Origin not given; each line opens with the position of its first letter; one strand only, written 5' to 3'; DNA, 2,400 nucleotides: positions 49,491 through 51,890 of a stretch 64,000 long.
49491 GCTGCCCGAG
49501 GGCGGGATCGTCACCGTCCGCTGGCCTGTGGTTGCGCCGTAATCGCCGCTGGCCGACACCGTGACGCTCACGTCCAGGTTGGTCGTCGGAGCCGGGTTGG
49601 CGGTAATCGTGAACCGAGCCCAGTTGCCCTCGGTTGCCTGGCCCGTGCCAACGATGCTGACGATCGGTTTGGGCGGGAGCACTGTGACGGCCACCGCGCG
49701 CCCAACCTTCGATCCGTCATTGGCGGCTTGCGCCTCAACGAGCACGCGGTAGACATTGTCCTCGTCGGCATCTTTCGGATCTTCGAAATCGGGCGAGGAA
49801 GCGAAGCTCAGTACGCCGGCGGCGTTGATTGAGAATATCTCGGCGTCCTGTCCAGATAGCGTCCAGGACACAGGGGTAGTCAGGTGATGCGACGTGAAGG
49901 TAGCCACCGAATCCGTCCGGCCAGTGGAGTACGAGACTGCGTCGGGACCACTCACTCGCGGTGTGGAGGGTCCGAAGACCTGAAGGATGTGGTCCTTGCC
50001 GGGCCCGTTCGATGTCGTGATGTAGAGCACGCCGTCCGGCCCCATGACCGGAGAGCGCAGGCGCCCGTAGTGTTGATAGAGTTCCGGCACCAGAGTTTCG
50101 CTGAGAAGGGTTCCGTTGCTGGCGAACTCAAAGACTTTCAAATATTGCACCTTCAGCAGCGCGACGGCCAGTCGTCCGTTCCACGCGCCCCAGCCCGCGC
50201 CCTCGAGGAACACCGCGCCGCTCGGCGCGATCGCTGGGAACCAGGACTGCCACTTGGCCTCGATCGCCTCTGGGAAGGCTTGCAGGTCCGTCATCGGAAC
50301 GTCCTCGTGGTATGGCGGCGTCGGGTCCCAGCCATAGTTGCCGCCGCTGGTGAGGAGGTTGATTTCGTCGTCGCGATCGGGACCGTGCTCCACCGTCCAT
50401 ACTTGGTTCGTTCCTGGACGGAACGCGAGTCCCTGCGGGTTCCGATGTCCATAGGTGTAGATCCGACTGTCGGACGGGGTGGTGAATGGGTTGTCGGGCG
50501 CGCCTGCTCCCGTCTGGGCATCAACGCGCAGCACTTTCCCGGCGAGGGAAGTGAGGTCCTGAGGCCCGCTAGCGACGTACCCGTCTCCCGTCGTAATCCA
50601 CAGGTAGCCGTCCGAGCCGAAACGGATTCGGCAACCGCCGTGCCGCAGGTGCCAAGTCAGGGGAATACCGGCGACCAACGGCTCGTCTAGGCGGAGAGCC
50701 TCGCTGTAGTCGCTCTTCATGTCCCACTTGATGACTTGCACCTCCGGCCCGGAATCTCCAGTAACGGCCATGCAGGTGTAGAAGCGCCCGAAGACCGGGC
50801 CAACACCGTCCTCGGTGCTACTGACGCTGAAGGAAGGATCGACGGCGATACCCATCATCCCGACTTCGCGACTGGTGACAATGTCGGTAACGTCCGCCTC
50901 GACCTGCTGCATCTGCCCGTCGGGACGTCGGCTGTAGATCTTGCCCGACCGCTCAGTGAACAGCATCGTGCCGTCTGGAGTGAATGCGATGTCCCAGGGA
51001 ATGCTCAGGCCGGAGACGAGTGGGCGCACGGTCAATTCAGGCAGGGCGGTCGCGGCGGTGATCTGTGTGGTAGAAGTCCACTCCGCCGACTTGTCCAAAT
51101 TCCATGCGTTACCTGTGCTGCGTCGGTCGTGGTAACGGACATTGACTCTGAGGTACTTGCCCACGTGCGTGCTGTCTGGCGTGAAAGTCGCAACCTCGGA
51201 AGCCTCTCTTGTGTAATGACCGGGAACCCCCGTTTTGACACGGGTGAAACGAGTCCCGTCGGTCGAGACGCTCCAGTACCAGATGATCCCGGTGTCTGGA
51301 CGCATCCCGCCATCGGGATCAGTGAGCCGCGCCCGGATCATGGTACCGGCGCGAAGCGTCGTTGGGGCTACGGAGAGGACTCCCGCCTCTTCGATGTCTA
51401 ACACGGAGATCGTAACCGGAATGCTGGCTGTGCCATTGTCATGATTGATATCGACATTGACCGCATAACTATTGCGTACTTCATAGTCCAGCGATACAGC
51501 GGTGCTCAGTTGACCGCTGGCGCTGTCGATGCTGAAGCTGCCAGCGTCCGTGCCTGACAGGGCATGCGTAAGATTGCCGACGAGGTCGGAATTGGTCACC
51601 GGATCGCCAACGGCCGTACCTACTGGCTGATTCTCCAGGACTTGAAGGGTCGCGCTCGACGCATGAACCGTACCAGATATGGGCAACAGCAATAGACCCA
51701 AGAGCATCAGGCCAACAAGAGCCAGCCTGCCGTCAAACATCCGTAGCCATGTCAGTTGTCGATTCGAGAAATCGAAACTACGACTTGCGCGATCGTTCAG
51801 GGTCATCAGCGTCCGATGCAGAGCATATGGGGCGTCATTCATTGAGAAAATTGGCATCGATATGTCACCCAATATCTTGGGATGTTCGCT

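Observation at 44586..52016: Giant exported protein fusing an enzyme propeller to cadherin, FN3 and 14 Calx-beta-like repeats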

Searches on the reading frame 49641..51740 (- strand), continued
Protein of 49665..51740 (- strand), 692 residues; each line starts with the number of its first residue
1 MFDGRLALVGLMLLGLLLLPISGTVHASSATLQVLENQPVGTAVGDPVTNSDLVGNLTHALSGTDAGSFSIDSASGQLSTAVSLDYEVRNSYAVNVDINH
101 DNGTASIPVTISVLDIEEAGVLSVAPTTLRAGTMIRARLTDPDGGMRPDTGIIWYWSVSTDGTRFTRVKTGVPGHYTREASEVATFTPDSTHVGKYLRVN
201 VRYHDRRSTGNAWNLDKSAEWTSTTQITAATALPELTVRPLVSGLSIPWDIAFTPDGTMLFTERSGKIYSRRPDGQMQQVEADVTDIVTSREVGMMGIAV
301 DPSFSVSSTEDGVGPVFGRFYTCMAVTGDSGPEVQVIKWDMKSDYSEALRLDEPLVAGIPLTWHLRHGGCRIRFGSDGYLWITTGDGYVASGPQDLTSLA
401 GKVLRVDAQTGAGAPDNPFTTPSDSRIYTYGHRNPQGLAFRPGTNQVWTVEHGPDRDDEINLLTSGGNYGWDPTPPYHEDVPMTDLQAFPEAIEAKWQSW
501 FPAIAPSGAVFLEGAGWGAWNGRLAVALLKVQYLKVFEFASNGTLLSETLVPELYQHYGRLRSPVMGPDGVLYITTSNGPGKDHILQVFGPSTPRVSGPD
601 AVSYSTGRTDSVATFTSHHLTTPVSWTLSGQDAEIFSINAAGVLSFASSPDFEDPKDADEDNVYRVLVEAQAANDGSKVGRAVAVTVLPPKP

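Call 56: predict_structure(alignment_id=A3)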
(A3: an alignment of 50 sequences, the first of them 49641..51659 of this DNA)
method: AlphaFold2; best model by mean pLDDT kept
length: 673 residues; sequences in the alignment: 50
mean_pLDDT: 90.7   pTM: 0.87
mean pLDDT of the five models: 90.7, 90.5, 88.5, 88.3, 87.2
residues with pLDDT >= 90: 495; 70-90: 141; 50-70: 27; < 50: 10
segments of 3 or more residues with pLDDT < 50: 145-148, 152-154
pLDDT, mean of each block of 10 residues (from residue 1): 94 97 91 97 98 95 95 94 95 91 92 81 81 96 55 66 96 89 77 96 90 96 96 97 95 96 92 90 62 96 93 95 92 87 94 94 85 96 96 95 95 97 87 97 87 85 92 86 96 96 94 95 94 96 97 96 96 89 90 94 93 96 75 82 93 94 79 59
secondary structure, 60 per line:
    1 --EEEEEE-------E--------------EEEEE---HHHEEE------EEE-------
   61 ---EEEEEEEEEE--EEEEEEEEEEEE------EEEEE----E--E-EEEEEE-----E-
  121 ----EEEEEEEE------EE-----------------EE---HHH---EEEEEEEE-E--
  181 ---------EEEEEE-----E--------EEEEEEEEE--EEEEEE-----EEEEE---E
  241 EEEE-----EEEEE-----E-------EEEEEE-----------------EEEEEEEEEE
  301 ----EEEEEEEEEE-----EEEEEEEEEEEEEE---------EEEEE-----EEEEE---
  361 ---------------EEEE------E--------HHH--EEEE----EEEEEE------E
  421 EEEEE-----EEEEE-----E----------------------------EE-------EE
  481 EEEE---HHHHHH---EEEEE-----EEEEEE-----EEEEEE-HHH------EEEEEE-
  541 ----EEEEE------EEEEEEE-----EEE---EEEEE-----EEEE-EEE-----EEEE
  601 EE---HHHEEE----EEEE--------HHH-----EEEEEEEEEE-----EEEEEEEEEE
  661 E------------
elements in order: E3-8 E31-35 E42-44 E51-53 E64-73 E76-87 E94-98 E108-113 E125-132 E169-176 E190-195 E210-218 E221-226 E232-236 E240-244 E250-254 E268-273 E291-300 E305-314 E320-333 E343-347 E353-357 E376-379 E400-403 E408-413 E420-425 E431-435 E479-484 H488-493 E497-501 E507-512 E518-523 E534-539 E545-549 E556-562 E568-570 E574-578 E584-587 E589-591 E597-602 E609-611 E616-619 E636-645 E651-661

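Call 59: fold_search(model_id=the predicted structure, library=pdb)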
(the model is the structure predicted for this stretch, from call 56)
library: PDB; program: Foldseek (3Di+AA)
matches with E <= 10: 1478; with E <= 0.001: 530
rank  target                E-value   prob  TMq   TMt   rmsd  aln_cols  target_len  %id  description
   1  3a9g_A                4.8e-28  1.00  0.46  0.89   2.6       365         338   32  Crystal Structure of PQQ-dependent sugar dehydrogenase apo-form (released 2010-09-08)
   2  2ism_B                2.6e-26  1.00  0.44  0.86   3.1       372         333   34  Crystal structure of the putative oxidoreductase (glucose dehydrogenase) (TTHA0570) from thermus theromophilus HB8 (released 2007-11-13)
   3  2ism_A                1.6e-25  1.00  0.43  0.87   3.2       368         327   34  Crystal structure of the putative oxidoreductase (glucose dehydrogenase) (TTHA0570) from thermus theromophilus HB8 (released 2007-11-13)
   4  2g8s_A                2.3e-22  1.00  0.45  0.83   3.6       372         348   27  Crystal structure of the soluble Aldose sugar dehydrogenase (Asd) from Escherichia coli in the apo-form (released 2006-08-08)
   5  2g8s_B                8.5e-22  1.00  0.44  0.83   3.6       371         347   27  Crystal structure of the soluble Aldose sugar dehydrogenase (Asd) from Escherichia coli in the apo-form (released 2006-08-08)
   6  3das                  9.0e-22  1.00  0.42  0.82   4.3       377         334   26  Structure of the PQQ-bound form of Aldose Sugar Dehydrogenase (Adh) from Streptomyces coelicolor (released 2009-06-02)
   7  7cdy_B                1.5e-21  1.00  0.44  0.84   3.3       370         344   28  Crystal structure of glucose dehydrogenase (released 2021-06-23)
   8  7cgz_B                2.1e-21  1.00  0.45  0.85   3.2       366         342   28  glucose dehydrogenase (released 2021-07-07)
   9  7cdy_A                8.6e-21  1.00  0.45  0.85   3.2       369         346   28  Crystal structure of glucose dehydrogenase (released 2021-06-23)
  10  7cgz_A                6.6e-20  1.00  0.44  0.89   2.3       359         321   27  glucose dehydrogenase (released 2021-07-07)
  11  1qbi_A                1.1e-19  1.00  0.43  0.64   4.9       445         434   23  SOLUBLE QUINOPROTEIN GLUCOSE DEHYDROGENASE FROM ACINETOBACTER CALCOACETICUS (released 2000-02-25)
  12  1qbi_B                1.2e-19  1.00  0.42  0.63   5.4       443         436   23  SOLUBLE QUINOPROTEIN GLUCOSE DEHYDROGENASE FROM ACINETOBACTER CALCOACETICUS (released 2000-02-25)
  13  8re0_A                1.7e-19  1.00  0.41  0.60   5.5       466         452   22  Soluble glucose dehydrogenase from acinetobacter calcoaceticus - double mutant pH8 (released 2024-05-08)
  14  1cq1_B                4.4e-19  1.00  0.44  0.64   4.4       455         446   22  Soluble Quinoprotein Glucose Dehydrogenase from Acinetobacter Calcoaceticus in Complex with PQQH2 and Glucose (released 2000-02-04)
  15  5min_B                7.4e-19  1.00  0.42  0.61   5.5       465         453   22  Apo form of the soluble PQQ-dependent Glucose Dehydrogenase from Acinetobacter calcoaceticus (released 2017-12-20)
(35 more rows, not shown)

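Call 67: search_protein_families(library=pfam, proteins=[P0023, P0015, P0065, P0106, P0005, P0073, P0002, P0001], max_evalue=0.0001)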
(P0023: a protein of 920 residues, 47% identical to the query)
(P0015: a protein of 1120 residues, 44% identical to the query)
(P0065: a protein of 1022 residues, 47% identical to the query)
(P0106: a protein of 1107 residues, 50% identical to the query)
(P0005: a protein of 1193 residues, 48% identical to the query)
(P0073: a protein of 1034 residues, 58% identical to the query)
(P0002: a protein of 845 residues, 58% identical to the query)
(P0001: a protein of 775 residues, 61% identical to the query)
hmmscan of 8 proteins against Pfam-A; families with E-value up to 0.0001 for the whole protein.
P0023 (920 aa): 3 families
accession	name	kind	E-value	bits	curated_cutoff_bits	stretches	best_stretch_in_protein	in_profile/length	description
PF07995.17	GSDH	-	1.6e-65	222.1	25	1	284-607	1-329/332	Glucose / Sorbosone dehydrogenase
PF00028.23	Cadherin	-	1.7e-09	38.4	28.8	1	81-169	5-92/93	Cadherin domain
PF00395.25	SLH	-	4.7e-06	26.9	20.8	0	772-785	31-44/44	S-layer homology domain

P0015 (1120 aa): 4 families
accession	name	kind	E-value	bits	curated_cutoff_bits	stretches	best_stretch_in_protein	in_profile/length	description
PF07995.17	GSDH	-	7e-70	236.4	25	1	276-594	1-327/332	Glucose / Sorbosone dehydrogenase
PF00028.23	Cadherin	-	4.9e-23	81.8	28.8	2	73-148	4-79/93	Cadherin domain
PF00395.25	SLH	-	1e-15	57.8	20.8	0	923-965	1-43/44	S-layer homology domain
PF17963.7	Big_9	-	7.1e-06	27.3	23.6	0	715-795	10-86/89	Bacterial Ig domain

P0065 (1022 aa): 3 families
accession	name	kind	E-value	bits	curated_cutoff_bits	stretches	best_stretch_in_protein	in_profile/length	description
PF07995.17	GSDH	-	1.5e-67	228.7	25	1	244-567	1-326/332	Glucose / Sorbosone dehydrogenase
PF00028.23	Cadherin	-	4.9e-15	56.1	28.8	1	48-129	4-92/93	Cadherin domain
PF00395.25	SLH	-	1.2e-14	54.4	20.8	0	825-866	2-43/44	S-layer homology domain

P0106 (1107 aa): 4 families
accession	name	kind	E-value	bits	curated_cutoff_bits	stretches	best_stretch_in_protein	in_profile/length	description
PF07995.17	GSDH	-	9.4e-72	242.5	25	1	125-443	2-327/332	Glucose / Sorbosone dehydrogenase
PF04122.17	CW_binding_2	-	2.7e-16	60.3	24.9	1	870-960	1-71/73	Cell wall binding domain 2 (CWB2)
PF00028.23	Cadherin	-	1.4e-06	29.1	28.8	0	464-549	1-92/93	Cadherin domain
PF17963.7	Big_9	-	4.2e-05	24.8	23.6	0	482-548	26-89/89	Bacterial Ig domain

P0005 (1193 aa): 6 families
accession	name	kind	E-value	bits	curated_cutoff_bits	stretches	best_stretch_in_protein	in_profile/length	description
PF07995.17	GSDH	-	2.6e-70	237.8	25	1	232-563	1-329/332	Glucose / Sorbosone dehydrogenase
PF00028.23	Cadherin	-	2.6e-36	124.3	28.8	3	38-121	4-93/93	Cadherin domain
PF00395.25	SLH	-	8.9e-33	112.5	20.8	3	1002-1045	1-44/44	S-layer homology domain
PF17963.7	Big_9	-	8.4e-11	43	23.6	0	867-961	1-89/89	Bacterial Ig domain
PF25374.1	Cadherin_FAT4_N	-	5.4e-06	27.1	35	0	46-103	12-70/85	FAT4-like, N-terminal cadherin-like domain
PF23197.1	IG_AIR9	-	6.4e-05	23.2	27.5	0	152-192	29-68/87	AIR9 A9 domain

P0073 (1034 aa): 4 families
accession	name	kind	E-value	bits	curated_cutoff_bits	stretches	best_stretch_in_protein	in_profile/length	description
PF07995.17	GSDH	-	2.4e-73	247.8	25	1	28-350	1-325/332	Glucose / Sorbosone dehydrogenase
PF03160.20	Calx-beta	-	1.7e-26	93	27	2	742-872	7-119/119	Calx-beta domain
PF00041.27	fn3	-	5e-13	49.5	25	1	372-460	7-81/84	Fibronectin type III domain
PF25059.1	FN3_DSCAM-DSCAML_C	-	1.4e-06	28.9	39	1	390-455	14-72/89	DSCAM/DSCAML C-terminal Fn3-like domain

P0002 (845 aa): 2 families
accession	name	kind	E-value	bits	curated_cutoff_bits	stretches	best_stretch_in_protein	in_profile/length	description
PF07995.17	GSDH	-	3.8e-74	250.4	25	1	264-593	1-329/332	Glucose / Sorbosone dehydrogenase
PF00028.23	Cadherin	-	2.9e-15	56.9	28.8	1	51-131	4-92/93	Cadherin domain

P0001 (775 aa): 2 families
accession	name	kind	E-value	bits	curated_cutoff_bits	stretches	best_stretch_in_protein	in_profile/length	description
PF07995.17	GSDH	-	3.3e-75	253.9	25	1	211-541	2-329/332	Glucose / Sorbosone dehydrogenase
PF00028.23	Cadherin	-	3.4e-10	40.6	28.8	1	3-80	7-92/93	Cadherin domain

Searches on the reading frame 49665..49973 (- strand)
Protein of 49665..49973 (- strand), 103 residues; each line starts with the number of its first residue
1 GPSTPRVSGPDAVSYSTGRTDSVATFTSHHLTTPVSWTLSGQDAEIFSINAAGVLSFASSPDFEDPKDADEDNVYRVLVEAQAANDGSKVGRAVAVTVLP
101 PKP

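Call 7: search_protein_families(library=pfam, proteins=[window:49665-49973:-], max_evalue=10)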
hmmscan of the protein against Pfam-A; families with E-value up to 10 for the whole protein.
seq(103 aa): 0 families
